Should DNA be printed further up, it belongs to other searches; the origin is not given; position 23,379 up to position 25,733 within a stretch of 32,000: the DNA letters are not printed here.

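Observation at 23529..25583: Sec-exported pentahaem cytochrome c fused to a truncated haemoglobin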

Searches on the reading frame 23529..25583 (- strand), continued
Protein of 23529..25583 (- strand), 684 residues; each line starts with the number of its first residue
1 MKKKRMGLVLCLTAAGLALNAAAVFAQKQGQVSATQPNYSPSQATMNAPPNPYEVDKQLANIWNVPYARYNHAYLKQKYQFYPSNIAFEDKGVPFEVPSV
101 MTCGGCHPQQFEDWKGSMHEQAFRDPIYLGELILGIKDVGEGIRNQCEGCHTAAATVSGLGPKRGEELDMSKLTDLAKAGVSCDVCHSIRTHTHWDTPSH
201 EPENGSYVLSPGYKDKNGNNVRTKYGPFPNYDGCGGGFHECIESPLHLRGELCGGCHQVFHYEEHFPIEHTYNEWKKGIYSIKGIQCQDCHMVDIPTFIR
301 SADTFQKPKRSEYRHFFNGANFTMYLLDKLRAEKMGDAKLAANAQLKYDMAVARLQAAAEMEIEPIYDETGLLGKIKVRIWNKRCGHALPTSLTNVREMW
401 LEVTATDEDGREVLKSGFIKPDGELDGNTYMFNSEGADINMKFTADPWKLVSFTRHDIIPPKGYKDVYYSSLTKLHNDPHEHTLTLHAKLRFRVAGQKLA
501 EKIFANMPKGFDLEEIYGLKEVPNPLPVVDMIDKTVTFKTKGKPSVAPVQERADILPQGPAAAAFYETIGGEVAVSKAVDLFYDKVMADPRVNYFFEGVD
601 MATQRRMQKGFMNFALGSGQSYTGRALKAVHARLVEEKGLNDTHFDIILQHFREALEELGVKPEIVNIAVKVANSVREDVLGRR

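Call 15: search_solved_structures(query=window:23529-25583:-, max_evalue=1, show_alignments=3)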
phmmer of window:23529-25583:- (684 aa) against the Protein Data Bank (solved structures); distinct sequences matched with E-value up to 1: 39.
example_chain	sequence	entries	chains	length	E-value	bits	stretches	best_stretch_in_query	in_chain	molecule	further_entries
4xdi_A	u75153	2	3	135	1.9e-28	102.5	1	562-682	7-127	Chlamydomonas reinhardtii THB1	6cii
2ksc_A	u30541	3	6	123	1.2e-26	96.6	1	563-683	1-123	Cyanoglobin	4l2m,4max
2hz2_A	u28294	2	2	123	5.1e-25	91.1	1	564-681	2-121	Cyanoglobin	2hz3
1s69_A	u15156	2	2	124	7.4e-25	90.6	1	564-681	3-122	Cyanoglobin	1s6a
1mwb_A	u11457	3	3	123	8.7e-25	90.4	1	564-681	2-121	Cyanoglobin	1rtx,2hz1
1dly_A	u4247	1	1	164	3.6e-22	81.7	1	557-682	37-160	HEMOGLOBIN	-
1uvx_A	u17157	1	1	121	1.2e-21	80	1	566-682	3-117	GLOBIN LI637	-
6bme_A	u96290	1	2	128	2.3e-21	79.1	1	566-677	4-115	Truncated hemoglobin 4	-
3aq5_A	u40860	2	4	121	2.7e-21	78.9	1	564-683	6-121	Group 1 truncated hemoglobin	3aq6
3aq8_A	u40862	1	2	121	6.9e-21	77.5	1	564-683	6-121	Group 1 truncated hemoglobin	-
3aq9_A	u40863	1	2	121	6.9e-21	77.5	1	564-683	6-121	Group 1 truncated hemoglobin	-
3aq7_A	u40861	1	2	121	9.5e-21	77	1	564-683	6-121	Group 1 truncated hemoglobin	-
1dlw_A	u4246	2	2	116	9.7e-17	63.8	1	565-681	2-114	HEMOGLOBIN | MYOGLOBIN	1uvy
6td7_A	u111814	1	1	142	9.5e-14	53.9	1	563-666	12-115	THB11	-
1idr_A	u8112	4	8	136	3.7e-13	52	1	564-672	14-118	HEMOGLOBIN HBN | Hemoglobin-like protein HbN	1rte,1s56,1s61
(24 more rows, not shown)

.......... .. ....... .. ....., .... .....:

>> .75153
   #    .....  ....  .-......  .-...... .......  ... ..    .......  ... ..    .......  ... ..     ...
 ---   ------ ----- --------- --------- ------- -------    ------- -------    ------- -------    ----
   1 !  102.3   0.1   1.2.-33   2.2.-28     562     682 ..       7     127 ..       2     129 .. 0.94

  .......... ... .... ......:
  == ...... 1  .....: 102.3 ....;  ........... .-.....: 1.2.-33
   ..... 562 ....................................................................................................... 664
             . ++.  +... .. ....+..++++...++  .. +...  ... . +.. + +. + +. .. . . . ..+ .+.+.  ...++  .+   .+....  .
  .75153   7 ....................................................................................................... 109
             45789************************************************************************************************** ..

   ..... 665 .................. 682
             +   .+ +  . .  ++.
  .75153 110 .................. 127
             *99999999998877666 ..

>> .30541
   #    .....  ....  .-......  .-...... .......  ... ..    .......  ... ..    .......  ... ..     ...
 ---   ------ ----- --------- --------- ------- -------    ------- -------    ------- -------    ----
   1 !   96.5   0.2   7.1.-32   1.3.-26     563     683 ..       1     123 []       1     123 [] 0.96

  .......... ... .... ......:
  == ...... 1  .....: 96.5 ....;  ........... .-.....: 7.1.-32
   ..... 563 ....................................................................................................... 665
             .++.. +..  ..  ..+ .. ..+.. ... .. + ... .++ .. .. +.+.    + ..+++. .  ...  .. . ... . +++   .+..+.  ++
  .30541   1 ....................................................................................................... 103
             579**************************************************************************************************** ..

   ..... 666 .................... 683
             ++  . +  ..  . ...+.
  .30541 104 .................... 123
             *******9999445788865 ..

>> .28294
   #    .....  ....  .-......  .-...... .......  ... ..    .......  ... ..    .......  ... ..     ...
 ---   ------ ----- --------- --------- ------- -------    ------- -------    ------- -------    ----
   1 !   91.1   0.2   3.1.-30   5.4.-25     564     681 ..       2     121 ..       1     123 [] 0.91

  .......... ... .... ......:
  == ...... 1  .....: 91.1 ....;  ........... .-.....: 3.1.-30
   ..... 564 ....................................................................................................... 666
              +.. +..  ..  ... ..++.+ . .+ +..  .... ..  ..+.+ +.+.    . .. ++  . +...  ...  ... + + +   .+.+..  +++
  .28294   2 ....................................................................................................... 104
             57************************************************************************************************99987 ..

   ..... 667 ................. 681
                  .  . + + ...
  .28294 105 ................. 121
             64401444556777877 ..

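Call 35: predict_structure(alignment_id=A3)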
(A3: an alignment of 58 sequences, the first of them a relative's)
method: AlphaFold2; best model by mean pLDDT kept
length: 684 residues; sequences in the alignment: 58
mean_pLDDT: 74.4   pTM: 0.68
mean pLDDT of the five models: 74.4, 73.6, 71.7, 71.4, 69.2
residues with pLDDT >= 90: 152; 70-90: 318; 50-70: 102; < 50: 112
segments of 3 or more residues with pLDDT < 50: 1-69, 250-272, 285-290, 548-558
pLDDT, mean of each block of 10 residues (from residue 1): 34 32 31 26 32 40 38 70 74 87 82 80 78 77 69 80 80 83 72 69 68 92 82 85 66 43 43 54 47 81 78 70 88 93 91 91 92 91 81 68 94 92 86 68 62 66 87 69 95 87 89 90 88 96 71 43 81 90 96 91 85 79 68 87 95 94 87 87 83
secondary structure, 60 per line:
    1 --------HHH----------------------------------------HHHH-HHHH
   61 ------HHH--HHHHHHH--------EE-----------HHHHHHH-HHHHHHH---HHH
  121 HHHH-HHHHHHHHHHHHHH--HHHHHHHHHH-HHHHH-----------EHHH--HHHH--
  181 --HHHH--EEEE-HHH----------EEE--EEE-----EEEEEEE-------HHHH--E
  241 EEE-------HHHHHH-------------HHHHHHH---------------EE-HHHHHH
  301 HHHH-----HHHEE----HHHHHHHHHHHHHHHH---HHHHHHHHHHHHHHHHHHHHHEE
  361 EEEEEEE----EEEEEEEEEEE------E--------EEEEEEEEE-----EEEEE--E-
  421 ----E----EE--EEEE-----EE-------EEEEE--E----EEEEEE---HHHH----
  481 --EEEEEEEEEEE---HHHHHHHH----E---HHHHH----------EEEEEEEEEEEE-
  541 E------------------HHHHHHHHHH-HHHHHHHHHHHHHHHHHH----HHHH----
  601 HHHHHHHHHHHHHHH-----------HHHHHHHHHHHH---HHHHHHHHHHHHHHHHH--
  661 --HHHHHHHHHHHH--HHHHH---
elements in order (helices of 4 or more, strands of 3 or more residues): H52-55 H57-60 H72-78 H100-106 H108-114 H118-124 H126-139 H142-151 H153-157 H175-178 H183-186 E189-192 E207-209 E212-214 E220-226 H234-237 E240-243 H251-256 H270-276 H295-304 H319-334 H338-358 E359-367 E372-382 E398-406 E412-416 E434-437 E452-456 E464-469 H473-476 E483-493 H497-504 H513-517 E528-539 H560-569 H571-588 H593-596 H601-615 H627-638 H642-658 H663-674 H677-681

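Call 38: fold_search(model_id=the predicted structure, library=pdb)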
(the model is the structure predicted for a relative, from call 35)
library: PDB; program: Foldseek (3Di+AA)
matches with E <= 10: 930; with E <= 0.001: 34
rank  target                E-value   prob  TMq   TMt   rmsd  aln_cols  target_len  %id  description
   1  5ze8                  2.2e-11  1.00  0.41  0.69   5.8       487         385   18  Crystal structure of a penta-heme cytochrome c552 from Thermochromatium tepidum (released 2018-04-25)
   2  6cii                  4.7e-10  1.00  0.17  0.92   0.9       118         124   44  Crystal structure of Chlamydomonas reinhardtii THB1 in the cyanomet state (released 2018-04-25)
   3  1dly                  1.2e-08  1.00  0.17  0.91   1.3       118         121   39  X-RAY CRYSTAL STRUCTURE OF HEMOGLOBIN FROM THE GREEN UNICELLULAR ALGA CHLAMYDOMONAS EUGAMETOS (released 2000-09-20)
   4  1dlw                  8.6e-08  1.00  0.16  0.93   1.1       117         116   38  X-RAY CRYSTAL STRUCTURE OF TRUNCATED HEMOGLOBIN FROM P.CAUDATUM. (released 2000-09-20)
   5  4xdi_B                8.6e-08  1.00  0.17  0.86   2.0       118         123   44  Structure of Chlamydomonas reinhardtii THB1 (released 2015-01-21)
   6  4xdi_A                9.1e-08  1.00  0.17  0.83   2.1       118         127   44  Structure of Chlamydomonas reinhardtii THB1 (released 2015-01-21)
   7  3aq7_A                1.1e-07  1.00  0.16  0.90   1.5       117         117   38  Crystal structure of truncated hemoglobin from Tetrahymena pyriformis, Y25F mutant, Fe(III) form (released 2011-04-20)
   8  3aq5_A                1.5e-07  1.00  0.16  0.90   1.5       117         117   39  Crystal structure of truncated hemoglobin from Tetrahymena pyriformis, Fe(II)-O2 form (released 2011-04-20)
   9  3aq9_A                1.9e-07  1.00  0.16  0.90   1.5       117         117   38  Crystal structure of truncated hemoglobin from Tetrahymena pyriformis, Q50E mutant, Fe(III) form (released 2011-04-20)
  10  3aq8_A                3.7e-07  1.00  0.16  0.90   1.5       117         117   38  Crystal structure of truncated hemoglobin from Tetrahymena pyriformis, Q46E mutant, Fe(III) form (released 2011-04-20)
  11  2gln_B                5.4e-07  1.00  0.16  0.80   1.4       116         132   32  Crystal structure of Mycobacterium tuberculosis trHbN, GlnE11Ala mutant (released 2006-09-19)
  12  2gkm_B                6.0e-07  1.00  0.16  0.84   1.3       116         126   32  Crystal structure of Mycobacterium tuberculosis trHbN TyrB10Phe mutant (released 2006-09-19)
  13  2gkn_B                7.0e-07  1.00  0.16  0.84   1.3       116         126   32  Crystal structure of Mycobacterium tuberculosis trHbN, GlnE11Val mutant (released 2006-09-19)
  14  2gl3_B                1.0e-06  1.00  0.16  0.84   1.3       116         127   31  Crystal structure of Mycobacterium tuberculosis trHbN, TyrB10Phe GlnE11Val mutant (released 2006-09-19)
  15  2hz2                  1.1e-06  1.00  0.16  0.79   2.8       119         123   41  The x-ray crystal structure of ferric Synechocystis hemoglobin H117A mutant with a covalent linkage (released 2006-08-29)
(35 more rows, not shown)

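Call 62: find_encoding_contigs(protein=P0023, flank=5000, max_places=2)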
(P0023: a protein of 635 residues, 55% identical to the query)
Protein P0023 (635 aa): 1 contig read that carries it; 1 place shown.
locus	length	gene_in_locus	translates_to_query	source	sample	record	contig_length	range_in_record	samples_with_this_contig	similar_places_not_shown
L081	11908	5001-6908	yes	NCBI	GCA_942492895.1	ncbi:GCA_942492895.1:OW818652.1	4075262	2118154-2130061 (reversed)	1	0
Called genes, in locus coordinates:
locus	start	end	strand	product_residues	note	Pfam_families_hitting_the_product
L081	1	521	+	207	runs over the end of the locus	PF00300:His_Phos_1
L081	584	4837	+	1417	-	PF01326:PPDK_N, PF00391:PEP-utilizers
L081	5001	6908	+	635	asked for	PF13435:Cytochrome_C554, PF01152:Bac_globin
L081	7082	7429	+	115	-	-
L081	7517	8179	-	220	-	PF21001:YqiJ_N, PF07290:YqiJ_OB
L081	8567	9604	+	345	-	PF08545:ACP_syn_III (weak), PF08541:ACP_syn_III_C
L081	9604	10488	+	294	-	PF00561:Abhydrolase_1, PF12146:Hydrolase_4, PF12697:Abhydrolase_6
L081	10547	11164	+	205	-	-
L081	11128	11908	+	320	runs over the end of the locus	PF02535:Zip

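Call 63: find_encoding_contigs(protein=P0003, flank=5000, max_places=2)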
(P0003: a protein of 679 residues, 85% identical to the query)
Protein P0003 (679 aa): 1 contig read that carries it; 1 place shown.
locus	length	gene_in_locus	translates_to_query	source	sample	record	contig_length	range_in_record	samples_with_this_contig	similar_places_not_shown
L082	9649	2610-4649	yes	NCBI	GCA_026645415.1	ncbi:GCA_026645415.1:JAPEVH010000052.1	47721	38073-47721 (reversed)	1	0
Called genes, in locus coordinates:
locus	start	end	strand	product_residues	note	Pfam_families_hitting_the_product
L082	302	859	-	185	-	PF06649:DUF1161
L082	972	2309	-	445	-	PF01134:GIDA, PF13450:NAD_binding_8 (faint)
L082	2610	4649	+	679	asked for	PF13435:Cytochrome_C554, PF01152:Bac_globin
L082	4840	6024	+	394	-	PF13433:Peripla_BP_5 (weak), PF13458:Peripla_BP_6, PF01094:ANF_receptor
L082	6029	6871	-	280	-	PF00950:ABC-3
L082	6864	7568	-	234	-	PF00005:ABC_tran, PF02463:SMC_N (weak), PF13304:AAA_21 (faint)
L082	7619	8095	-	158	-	PF05685:Uma2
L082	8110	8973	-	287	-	PF01297:ZnuA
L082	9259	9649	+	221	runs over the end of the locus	PF13091:PLDc_2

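Call 77: search_protein_representatives(protein=window:23529-25583:-)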
Query: 684 residues. Proteins with E-value up to 0.001 (for the whole library): 5185; up to 1e-10: 1680; up to 1e-30: 122. The best 150 are listed.
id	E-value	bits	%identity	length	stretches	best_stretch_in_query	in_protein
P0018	2.3e-290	981.4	68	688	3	28-545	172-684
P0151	1.3e-230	783.9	37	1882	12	565-681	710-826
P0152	2.8e-153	528.3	47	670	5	563-683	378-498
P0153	2.5e-147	508.7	40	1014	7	564-683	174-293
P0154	8.6e-146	503.6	49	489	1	76-541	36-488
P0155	3.2e-144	498.4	42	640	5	565-683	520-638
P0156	4.7e-112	392.1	68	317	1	86-326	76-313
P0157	2.6e-97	343.3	50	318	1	354-683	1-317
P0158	2.2e-78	280.8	41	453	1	81-428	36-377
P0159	1.6e-74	268.0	38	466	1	77-501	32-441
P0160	3.3e-73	263.7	29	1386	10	565-681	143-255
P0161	3.9e-72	260.1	35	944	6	564-677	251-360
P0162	1.6e-71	258.1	31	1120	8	566-680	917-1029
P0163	2.6e-69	250.8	35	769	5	549-683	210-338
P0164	4.6e-66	240.1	47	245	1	292-541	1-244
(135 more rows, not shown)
